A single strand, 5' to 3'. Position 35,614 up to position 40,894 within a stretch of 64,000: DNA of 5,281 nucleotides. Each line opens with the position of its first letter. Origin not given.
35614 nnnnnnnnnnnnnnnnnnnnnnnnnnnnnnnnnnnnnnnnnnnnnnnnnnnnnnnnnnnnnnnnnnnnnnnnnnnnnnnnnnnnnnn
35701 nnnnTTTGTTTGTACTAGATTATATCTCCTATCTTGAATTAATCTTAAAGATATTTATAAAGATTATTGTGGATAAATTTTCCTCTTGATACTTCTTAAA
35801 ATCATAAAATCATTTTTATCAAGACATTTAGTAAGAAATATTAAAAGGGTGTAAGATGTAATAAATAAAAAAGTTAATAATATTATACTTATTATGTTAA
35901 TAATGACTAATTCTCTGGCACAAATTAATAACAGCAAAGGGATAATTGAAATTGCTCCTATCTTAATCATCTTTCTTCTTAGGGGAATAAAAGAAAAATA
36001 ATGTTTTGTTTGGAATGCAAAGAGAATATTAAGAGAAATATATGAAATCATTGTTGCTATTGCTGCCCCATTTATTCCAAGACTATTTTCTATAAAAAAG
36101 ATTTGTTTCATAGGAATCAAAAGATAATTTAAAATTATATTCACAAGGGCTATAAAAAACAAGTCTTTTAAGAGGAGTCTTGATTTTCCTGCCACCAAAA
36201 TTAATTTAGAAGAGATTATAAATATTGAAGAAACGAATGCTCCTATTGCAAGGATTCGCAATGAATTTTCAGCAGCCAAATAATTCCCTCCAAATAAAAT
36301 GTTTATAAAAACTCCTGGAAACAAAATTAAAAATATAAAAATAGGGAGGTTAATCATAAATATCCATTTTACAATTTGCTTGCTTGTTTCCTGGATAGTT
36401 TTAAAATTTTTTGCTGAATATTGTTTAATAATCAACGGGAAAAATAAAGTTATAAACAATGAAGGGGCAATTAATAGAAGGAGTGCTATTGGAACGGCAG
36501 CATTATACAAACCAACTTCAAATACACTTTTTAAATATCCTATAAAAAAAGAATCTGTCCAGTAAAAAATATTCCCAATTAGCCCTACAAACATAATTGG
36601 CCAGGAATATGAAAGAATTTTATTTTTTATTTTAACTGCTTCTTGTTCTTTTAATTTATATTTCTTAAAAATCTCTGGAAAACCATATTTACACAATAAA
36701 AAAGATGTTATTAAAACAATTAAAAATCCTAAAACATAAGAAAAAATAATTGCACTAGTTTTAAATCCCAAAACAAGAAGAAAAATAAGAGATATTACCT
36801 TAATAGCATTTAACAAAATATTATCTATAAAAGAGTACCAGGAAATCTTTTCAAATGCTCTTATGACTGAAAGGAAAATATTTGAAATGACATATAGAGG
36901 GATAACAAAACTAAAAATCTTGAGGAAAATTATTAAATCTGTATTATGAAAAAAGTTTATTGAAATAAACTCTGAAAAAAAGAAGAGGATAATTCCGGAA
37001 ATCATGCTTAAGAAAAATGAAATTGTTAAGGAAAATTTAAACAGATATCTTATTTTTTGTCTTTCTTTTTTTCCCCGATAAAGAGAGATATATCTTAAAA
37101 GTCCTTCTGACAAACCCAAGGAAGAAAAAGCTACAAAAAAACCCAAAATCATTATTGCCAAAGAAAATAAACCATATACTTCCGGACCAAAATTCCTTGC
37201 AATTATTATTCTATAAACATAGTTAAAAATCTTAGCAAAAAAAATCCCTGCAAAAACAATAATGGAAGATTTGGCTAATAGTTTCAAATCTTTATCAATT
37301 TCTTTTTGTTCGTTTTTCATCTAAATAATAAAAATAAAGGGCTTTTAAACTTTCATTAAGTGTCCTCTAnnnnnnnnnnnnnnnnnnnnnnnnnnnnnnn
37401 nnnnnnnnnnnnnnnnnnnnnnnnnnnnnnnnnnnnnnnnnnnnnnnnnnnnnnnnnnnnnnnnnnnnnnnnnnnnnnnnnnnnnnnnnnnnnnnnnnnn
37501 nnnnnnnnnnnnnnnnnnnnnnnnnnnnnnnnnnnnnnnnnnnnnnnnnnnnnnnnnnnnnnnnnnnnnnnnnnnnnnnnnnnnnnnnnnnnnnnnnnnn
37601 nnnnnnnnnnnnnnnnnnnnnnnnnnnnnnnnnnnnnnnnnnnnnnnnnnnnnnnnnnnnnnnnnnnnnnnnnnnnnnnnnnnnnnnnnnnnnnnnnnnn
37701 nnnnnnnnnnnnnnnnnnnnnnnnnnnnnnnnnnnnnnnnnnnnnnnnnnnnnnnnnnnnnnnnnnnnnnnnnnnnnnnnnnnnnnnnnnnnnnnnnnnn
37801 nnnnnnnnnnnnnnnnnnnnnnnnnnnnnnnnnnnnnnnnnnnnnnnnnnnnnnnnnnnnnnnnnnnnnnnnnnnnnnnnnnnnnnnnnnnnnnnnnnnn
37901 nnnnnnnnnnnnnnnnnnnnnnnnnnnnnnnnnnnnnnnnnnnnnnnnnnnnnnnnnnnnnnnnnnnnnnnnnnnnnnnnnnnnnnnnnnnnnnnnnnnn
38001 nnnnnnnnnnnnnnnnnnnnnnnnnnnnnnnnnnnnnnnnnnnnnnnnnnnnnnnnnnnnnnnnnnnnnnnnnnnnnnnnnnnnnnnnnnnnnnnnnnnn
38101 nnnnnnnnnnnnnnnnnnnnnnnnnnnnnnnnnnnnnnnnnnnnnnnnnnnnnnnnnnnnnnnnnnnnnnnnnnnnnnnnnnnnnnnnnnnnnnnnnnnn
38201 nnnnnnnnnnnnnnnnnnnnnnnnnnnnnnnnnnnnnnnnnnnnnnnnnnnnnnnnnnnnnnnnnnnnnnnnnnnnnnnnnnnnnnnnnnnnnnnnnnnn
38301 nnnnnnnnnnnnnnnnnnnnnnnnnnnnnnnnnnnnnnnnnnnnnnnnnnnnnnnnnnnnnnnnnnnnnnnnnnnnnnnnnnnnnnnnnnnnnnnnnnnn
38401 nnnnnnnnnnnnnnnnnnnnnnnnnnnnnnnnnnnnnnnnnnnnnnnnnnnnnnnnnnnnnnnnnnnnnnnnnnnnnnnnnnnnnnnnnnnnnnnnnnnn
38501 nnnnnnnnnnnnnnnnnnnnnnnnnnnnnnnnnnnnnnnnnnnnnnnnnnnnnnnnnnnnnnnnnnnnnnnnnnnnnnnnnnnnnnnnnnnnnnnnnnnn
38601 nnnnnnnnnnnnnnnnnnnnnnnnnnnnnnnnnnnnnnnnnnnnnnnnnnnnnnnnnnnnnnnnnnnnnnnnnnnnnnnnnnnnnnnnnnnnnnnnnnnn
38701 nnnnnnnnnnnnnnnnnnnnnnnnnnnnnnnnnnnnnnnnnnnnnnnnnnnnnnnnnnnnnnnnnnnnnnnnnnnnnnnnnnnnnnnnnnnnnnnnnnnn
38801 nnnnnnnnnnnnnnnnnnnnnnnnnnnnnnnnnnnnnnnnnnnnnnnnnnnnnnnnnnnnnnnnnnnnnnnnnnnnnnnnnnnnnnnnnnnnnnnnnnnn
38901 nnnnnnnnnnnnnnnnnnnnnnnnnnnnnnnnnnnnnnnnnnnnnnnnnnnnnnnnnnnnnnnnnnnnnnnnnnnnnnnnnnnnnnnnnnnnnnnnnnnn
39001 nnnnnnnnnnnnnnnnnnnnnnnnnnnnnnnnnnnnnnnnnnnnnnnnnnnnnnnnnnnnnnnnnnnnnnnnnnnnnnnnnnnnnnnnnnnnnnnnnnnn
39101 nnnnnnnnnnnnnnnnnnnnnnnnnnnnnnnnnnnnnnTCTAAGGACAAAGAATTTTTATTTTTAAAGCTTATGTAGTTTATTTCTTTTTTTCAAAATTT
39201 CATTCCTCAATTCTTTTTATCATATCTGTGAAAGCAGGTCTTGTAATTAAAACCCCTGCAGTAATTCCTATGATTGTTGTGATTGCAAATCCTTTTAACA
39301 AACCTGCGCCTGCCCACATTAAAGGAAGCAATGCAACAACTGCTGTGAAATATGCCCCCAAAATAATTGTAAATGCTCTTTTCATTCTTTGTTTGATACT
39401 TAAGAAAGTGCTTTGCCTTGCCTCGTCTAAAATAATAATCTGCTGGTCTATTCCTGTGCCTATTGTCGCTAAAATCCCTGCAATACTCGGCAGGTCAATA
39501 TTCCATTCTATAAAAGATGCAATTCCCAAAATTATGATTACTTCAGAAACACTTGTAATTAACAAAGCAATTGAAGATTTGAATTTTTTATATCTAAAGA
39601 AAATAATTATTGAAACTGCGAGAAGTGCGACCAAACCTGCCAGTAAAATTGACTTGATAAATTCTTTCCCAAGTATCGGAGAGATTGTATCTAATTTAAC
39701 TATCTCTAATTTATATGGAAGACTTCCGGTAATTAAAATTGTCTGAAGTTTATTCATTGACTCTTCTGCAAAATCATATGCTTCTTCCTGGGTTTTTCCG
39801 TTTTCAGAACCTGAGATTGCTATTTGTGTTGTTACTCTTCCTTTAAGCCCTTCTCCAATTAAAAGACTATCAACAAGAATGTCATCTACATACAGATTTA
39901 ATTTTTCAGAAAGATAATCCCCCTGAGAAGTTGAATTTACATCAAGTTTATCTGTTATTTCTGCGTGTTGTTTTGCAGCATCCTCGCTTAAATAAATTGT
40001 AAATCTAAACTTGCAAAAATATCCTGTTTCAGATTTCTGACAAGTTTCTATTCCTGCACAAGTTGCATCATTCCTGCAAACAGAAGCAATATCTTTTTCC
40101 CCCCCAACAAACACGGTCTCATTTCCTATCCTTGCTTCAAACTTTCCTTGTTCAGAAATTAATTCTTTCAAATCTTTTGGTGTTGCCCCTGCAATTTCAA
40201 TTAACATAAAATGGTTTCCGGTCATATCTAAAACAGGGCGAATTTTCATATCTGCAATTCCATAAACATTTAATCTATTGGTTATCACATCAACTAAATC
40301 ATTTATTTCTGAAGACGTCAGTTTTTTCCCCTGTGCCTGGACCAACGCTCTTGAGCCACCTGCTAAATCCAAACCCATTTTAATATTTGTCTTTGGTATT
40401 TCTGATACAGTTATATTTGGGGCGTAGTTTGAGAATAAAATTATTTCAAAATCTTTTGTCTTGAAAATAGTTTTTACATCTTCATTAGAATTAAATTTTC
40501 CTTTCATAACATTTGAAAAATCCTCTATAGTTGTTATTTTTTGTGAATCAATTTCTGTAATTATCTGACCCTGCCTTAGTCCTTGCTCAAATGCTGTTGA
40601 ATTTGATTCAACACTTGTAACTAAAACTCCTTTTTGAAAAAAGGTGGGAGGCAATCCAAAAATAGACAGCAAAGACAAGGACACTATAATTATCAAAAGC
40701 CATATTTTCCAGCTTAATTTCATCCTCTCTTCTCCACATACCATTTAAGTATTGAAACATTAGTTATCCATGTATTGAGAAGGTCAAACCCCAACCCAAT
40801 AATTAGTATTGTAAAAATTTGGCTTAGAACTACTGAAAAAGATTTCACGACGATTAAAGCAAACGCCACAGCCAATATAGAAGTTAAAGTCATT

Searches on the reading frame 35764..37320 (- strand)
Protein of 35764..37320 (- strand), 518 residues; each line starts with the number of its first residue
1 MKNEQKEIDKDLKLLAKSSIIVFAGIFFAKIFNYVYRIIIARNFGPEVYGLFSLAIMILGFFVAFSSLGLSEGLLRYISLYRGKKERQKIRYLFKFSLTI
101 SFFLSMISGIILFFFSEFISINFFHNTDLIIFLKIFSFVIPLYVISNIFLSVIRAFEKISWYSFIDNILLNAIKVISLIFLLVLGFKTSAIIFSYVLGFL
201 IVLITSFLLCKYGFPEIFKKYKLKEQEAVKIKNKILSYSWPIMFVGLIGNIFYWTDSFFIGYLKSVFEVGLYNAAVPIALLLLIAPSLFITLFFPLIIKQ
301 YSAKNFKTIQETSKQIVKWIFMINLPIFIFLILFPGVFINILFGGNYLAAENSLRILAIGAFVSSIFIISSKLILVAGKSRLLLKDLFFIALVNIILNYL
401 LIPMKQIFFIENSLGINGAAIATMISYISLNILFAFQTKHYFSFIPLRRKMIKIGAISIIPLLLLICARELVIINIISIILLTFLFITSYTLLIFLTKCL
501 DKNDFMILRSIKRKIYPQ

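Call 73: search_protein_families(library=pfam, proteins=[window:35764-37320:-], max_evalue=0.00001)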
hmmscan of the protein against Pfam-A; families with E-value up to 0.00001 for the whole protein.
window:35764-37320:- (518 aa): 3 families
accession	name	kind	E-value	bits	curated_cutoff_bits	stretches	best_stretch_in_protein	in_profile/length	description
PF01943.22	Polysacc_synt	-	1.4e-25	90.7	28.2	1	16-297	2-270/274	Polysaccharide biosynthesis protein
PF13440.11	Polysacc_synt_3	-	5.3e-18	65.7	23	1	39-349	1-290/293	Polysaccharide biosynthesis protein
PF01554.23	MatE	-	8.2e-12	45.5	24.9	1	241-400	1-161/161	MatE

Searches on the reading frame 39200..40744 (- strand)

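Call 15: search_protein_families(library=pfam, proteins=[window:39200-40744:-])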
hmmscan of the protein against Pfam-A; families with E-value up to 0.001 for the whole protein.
window:39200-40744:- (514 aa): 5 families
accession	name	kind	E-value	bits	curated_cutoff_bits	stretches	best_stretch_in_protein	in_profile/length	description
PF02355.23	SecD_SecF_C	-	1.3e-19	70.8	20.5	1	345-499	12-173/189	Protein export membrane protein SecD/SecF, C-terminal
PF17820.7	PDZ_6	-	8.1e-07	29.1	27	1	42-87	2-47/54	PDZ domain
PF13180.12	PDZ_2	-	2.1e-06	28.4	27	1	38-83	12-57/80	PDZ domain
PF00595.29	PDZ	-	0.00073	20.3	23.2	0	37-76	24-63/81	PDZ domain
PF12812.13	PDZ_1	-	0.00089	19.7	28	0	40-81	32-73/78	PDZ-like domain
